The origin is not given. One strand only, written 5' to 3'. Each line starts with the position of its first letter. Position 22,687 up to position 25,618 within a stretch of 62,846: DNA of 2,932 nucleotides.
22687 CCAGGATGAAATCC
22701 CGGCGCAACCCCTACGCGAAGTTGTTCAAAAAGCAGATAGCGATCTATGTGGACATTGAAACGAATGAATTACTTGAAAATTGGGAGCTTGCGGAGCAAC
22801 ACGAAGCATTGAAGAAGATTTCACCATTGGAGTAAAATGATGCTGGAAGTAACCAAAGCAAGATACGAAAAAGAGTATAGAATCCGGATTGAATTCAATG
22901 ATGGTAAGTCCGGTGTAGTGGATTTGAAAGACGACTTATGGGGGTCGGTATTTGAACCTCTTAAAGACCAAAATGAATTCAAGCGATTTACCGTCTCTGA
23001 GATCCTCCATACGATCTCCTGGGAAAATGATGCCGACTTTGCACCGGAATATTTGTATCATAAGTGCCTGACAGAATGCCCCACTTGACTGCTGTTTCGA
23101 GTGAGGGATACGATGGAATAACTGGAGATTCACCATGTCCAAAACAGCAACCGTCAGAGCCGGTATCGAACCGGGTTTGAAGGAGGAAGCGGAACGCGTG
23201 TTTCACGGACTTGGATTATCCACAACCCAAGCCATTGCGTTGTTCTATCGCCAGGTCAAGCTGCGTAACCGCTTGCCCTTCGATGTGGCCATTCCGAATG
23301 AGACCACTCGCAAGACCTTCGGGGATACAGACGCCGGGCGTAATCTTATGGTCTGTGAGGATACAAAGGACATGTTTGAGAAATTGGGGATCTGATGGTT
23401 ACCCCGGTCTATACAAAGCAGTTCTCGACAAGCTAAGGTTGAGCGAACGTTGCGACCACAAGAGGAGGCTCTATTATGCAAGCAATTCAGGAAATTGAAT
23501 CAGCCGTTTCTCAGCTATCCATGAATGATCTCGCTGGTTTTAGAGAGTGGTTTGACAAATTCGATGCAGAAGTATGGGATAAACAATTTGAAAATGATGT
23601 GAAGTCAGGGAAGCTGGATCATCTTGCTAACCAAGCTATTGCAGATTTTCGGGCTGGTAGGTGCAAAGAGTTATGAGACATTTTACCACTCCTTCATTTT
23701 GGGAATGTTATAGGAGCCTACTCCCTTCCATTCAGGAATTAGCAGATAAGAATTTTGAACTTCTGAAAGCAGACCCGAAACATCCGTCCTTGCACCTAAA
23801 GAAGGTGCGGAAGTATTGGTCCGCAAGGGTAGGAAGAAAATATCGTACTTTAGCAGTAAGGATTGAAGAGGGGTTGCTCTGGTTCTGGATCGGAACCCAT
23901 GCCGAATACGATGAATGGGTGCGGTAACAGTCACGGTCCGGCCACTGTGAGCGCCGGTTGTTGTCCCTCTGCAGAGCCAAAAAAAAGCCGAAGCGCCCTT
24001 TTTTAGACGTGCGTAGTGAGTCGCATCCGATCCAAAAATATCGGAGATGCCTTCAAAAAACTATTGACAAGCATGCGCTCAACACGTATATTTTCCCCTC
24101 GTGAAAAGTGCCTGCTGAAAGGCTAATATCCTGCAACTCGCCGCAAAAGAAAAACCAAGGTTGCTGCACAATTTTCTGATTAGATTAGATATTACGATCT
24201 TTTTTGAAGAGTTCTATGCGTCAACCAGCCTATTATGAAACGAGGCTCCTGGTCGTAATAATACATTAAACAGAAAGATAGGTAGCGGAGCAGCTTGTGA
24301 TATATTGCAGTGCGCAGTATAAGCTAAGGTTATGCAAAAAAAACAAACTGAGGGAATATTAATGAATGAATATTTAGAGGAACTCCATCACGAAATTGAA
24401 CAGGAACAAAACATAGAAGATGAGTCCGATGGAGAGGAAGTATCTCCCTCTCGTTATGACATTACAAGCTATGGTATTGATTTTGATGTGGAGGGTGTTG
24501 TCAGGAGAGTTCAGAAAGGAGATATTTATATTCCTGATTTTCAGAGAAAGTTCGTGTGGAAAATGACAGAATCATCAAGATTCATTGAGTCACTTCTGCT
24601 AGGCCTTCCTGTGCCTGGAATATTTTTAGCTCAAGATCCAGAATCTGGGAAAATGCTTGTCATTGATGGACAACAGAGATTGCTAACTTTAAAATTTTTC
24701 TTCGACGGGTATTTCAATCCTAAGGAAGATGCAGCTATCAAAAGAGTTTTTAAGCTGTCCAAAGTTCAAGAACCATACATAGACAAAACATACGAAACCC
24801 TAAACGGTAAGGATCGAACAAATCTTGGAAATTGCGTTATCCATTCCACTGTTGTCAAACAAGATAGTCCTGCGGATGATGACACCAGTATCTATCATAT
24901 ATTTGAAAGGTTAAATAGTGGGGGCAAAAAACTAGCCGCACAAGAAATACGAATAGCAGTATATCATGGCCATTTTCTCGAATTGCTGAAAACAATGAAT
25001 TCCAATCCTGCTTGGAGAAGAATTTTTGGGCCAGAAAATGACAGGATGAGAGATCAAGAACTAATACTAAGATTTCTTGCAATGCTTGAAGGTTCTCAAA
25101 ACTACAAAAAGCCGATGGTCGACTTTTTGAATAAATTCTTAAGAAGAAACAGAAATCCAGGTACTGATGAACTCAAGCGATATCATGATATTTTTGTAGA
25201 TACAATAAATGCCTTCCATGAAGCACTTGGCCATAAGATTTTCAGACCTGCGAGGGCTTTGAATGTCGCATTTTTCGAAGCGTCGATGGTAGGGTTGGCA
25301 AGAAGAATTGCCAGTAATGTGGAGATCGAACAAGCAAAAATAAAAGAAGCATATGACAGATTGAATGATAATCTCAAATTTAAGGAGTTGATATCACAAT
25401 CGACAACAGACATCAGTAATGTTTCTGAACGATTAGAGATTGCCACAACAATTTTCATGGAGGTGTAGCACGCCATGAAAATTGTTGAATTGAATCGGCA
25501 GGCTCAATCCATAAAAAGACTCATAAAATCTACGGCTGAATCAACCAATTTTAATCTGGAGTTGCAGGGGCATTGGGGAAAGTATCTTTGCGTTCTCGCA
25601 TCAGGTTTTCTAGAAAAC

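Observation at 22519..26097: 3.5-kb low-GC accessory island wedged between a housekeeping aminotransferase gene and a B12 riboswitch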

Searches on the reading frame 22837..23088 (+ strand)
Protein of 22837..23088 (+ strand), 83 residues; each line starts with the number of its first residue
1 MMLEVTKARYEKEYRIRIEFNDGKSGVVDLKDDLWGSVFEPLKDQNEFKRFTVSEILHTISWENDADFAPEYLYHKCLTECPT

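Call 3: search_protein_families(library=pfam, proteins=[window:22837-23088:+], max_evalue=0.01)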
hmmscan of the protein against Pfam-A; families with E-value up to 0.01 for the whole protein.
window:22837-23088:+ (83 aa): 1 family
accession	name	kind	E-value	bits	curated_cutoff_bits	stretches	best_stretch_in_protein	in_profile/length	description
PF10387.14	DUF2442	-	3.7e-15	56.3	23.9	1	5-77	1-70/72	Protein of unknown function (DUF2442)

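Call 21: search_protein_families(library=padloc, proteins=[window:22837-23088:+], max_evalue=0.01)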
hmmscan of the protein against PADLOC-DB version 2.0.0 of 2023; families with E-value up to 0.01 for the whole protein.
window:22837-23088:+ (83 aa): 0 families

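Call 42: search_protein_families(library=ncbifam, proteins=[window:22837-23088:+], max_evalue=1)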
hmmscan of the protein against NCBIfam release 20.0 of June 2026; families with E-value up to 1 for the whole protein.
window:22837-23088:+ (83 aa): 1 family
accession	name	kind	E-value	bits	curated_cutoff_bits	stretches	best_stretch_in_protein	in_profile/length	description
NF048016.1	antoxin_DhiA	equivalog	1.3e-05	25.7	200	1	2-73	1-67/160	type II toxin-antitoxin system antitoxin DhiA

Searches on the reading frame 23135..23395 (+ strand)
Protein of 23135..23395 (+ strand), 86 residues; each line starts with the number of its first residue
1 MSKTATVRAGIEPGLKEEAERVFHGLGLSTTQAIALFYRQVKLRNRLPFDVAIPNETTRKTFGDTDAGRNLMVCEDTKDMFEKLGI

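Call 3: search_protein_families(library=pfam, proteins=[window:23135-23395:+], max_evalue=0.01)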
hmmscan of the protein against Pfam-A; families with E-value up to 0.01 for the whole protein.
window:23135-23395:+ (86 aa): 1 family
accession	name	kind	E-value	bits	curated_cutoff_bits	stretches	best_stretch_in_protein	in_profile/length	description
PF04221.18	RelB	-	3.7e-09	36.8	22.4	1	5-84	2-82/82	RelB antitoxin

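Call 21: search_protein_families(library=padloc, proteins=[window:23135-23395:+], max_evalue=0.01)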
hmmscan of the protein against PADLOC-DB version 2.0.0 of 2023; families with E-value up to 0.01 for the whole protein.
window:23135-23395:+ (86 aa): 0 families

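Call 42: search_protein_families(library=ncbifam, proteins=[window:23135-23395:+], max_evalue=1)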
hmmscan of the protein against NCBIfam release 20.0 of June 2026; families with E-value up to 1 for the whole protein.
window:23135-23395:+ (86 aa): 3 families
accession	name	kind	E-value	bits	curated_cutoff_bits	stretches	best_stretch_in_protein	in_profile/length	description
TIGR02384.1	RelB_DinJ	subfamily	7.5e-14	51.7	45.65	1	1-82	1-83/85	type II toxin-antitoxin system RelB/DinJ family antitoxin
NF050811.1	RelB_ParD_antitoxin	subfamily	7.6e-05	22.8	60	1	14-59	6-49/83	type II toxin-antitoxin system RelB/ParD family antitoxin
NF008412.0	PRK11235.1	equivalog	0.005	17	96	1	5-51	2-48/80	type II toxin-antitoxin system RelB/DinJ family antitoxin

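Call 77: search_dna_similar(query=window:23135-23395:+, collection=plasmids, mode=protein, max_rows=8, max_evalue=0.001)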
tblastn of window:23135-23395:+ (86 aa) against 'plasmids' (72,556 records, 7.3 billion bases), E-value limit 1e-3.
Records with a match: 564; places in all: 571; records where one place covers at least 80% of the query: 343.
Best place of each record, by identity: <60% 564.
By first word of the organism name: Enterococcus 263; Pseudomonas 43; Sphingobium 24; Klebsiella 23; Legionella 20; Escherichia 20; Providencia 19; Leptospira 16; Ralstonia 15; Zymomonas 15; and 47 more.
By predicted mobility (MOB-suite, as given by PLSDB): non-mobilizable 239; mobilizable 206; conjugative 119.
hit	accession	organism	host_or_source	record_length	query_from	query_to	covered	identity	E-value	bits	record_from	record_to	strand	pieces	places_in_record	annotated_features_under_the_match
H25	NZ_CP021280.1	Legionella pneumophila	protozoa,bulk water sample from a shower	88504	1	69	80%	53.6%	2e-17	82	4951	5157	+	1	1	type II toxin-antitoxin system RelB/DinJ family antitoxin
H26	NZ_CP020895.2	Legionella longbeachae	Homo sapiens,Respiratory sample - sputum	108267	1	69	80%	53.6%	1e-15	77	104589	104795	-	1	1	type II toxin-antitoxin system RelB/DinJ family antitoxin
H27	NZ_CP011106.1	Legionella pneumophila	Homo sapiens,sputum sample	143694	1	69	80%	52.2%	1e-15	77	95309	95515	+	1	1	type II toxin-antitoxin system RelB/DinJ family antitoxin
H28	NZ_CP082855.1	Legionella anisa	-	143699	1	69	80%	52.2%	1e-15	77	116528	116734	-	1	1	type II toxin-antitoxin system RelB/DinJ family antitoxin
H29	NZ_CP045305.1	Legionella longbeachae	Homo sapiens,Sputum sample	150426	1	69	80%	52.2%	1e-15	77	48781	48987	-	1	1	type II toxin-antitoxin system RelB/DinJ family antitoxin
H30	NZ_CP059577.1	Legionella sp. PC997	Biofilm - potable water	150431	1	69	80%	52.2%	1e-15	77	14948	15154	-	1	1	type II toxin-antitoxin system RelB/DinJ family antitoxin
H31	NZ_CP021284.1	Legionella pneumophila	Homo sapiens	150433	1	69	80%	52.2%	1e-15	77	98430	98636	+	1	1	type II toxin-antitoxin system RelB/DinJ family antitoxin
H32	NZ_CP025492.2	Legionella sainthelensi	Homo sapiens,Clinical ...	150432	1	69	80%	52.2%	1e-15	77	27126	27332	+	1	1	type II toxin-antitoxin system RelB/DinJ family antitoxin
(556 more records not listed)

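Call 78: get_annotated_region(hit=H25, flank=700)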
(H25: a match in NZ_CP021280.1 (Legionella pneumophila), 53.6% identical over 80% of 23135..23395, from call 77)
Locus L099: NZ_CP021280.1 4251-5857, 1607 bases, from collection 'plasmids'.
description: Legionella pneumophila subsp. fraseri strain F-4198 plasmid unnamed, complete sequence
organism: Legionella pneumophila (NCBI taxid 91892)
taxonomy: Bacteria; Pseudomonadota; Gammaproteobacteria; Legionellales; Legionellaceae; Legionella; Legionella pneumophila
host: -; source: protozoa,bulk water sample from a shower; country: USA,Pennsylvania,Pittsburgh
typing (MOB-suite, as given by PLSDB): conjugative; replicon rep_cluster_522; relaxase MOBF; mating-pair formation MPF_F
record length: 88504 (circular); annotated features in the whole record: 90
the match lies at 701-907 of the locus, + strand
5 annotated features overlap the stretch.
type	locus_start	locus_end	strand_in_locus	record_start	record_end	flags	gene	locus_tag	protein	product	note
CDS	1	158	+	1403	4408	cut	-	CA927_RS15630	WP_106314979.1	Tn3 family transposase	-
CDS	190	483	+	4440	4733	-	-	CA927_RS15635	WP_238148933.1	hypothetical protein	-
CDS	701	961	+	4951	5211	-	-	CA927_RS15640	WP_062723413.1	type II toxin-antitoxin system RelB/DinJ family antitoxin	GO:0006355 - regulation of DNA-templated transcription [Evidence IEA]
CDS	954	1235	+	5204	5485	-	-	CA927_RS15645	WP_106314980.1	type II toxin-antitoxin system YafQ family toxin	-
CDS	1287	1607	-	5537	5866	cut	-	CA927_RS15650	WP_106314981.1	hypothetical protein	-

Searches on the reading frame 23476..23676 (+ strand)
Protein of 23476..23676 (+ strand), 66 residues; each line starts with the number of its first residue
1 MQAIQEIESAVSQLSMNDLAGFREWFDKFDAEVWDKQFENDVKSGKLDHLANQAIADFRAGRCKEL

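Call 3: search_protein_families(library=pfam, proteins=[window:23476-23676:+], max_evalue=0.01)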
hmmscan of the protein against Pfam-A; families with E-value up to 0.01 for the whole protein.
window:23476-23676:+ (66 aa): 0 families

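Call 21: search_protein_families(library=padloc, proteins=[window:23476-23676:+], max_evalue=0.01)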
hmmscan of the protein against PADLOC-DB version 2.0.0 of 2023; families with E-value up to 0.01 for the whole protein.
window:23476-23676:+ (66 aa): 0 families

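Call 42: search_protein_families(library=ncbifam, proteins=[window:23476-23676:+], max_evalue=1)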
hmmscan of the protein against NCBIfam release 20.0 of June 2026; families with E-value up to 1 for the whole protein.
window:23476-23676:+ (66 aa): 0 families

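Call 46: search_protein_families(library=pfam, proteins=[window:23476-23676:+], max_evalue=5)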
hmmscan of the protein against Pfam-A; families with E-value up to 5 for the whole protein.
window:23476-23676:+ (66 aa): 2 families
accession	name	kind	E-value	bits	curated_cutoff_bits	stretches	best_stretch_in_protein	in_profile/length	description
PF08987.15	DUF1892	-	0.032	14.9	27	1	11-33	45-67/109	Protein of unknown function (DUF1892)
PF20391.3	DUF6686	-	0.16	12.4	23.9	1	13-46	35-68/117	Family of unknown function (DUF6686)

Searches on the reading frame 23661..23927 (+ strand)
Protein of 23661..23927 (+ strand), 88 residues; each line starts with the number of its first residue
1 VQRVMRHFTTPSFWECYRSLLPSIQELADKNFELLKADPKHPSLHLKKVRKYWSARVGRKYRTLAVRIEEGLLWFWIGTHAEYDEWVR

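Call 3: search_protein_families(library=pfam, proteins=[window:23661-23927:+], max_evalue=0.01)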
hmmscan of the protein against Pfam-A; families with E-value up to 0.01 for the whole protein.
window:23661-23927:+ (88 aa): 1 family
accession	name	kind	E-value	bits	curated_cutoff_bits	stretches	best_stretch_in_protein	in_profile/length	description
PF24732.2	ParE_like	-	2.8e-06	27.6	24.4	1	23-84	2-66/67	ParE-like toxin domain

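Call 21: search_protein_families(library=padloc, proteins=[window:23661-23927:+], max_evalue=0.01)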
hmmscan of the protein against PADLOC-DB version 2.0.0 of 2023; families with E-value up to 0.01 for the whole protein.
window:23661-23927:+ (88 aa): 0 families

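Call 42: search_protein_families(library=ncbifam, proteins=[window:23661-23927:+], max_evalue=1)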
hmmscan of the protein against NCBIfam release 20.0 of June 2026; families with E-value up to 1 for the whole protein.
window:23661-23927:+ (88 aa): 0 families

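Call 46: search_protein_families(library=pfam, proteins=[window:23661-23927:+], max_evalue=5)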
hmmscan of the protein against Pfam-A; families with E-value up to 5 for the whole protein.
window:23661-23927:+ (88 aa): 2 families
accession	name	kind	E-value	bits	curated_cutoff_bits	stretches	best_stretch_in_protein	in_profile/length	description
PF24732.2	ParE_like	-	2.8e-06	27.6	24.4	1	23-84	2-66/67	ParE-like toxin domain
PF09907.15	HigB_toxin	-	0.081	13.6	27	1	69-85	56-73/74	HigB_toxin, RelE-like toxic component of a toxin-antitoxin system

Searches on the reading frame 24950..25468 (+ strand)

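Call 46: search_protein_families(library=pfam, proteins=[window:24950-25468:+], max_evalue=5)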
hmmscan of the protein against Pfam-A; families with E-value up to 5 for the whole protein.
window:24950-25468:+ (172 aa): 2 families
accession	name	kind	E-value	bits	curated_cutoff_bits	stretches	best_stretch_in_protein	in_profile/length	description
PF14084.11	DUF4264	-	0.017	15.2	27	0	56-66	19-29/52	Protein of unknown function (DUF4264)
PF20169.3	DUF6537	-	0.084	13.2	27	1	7-49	115-161/203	Family of unknown function (DUF6537)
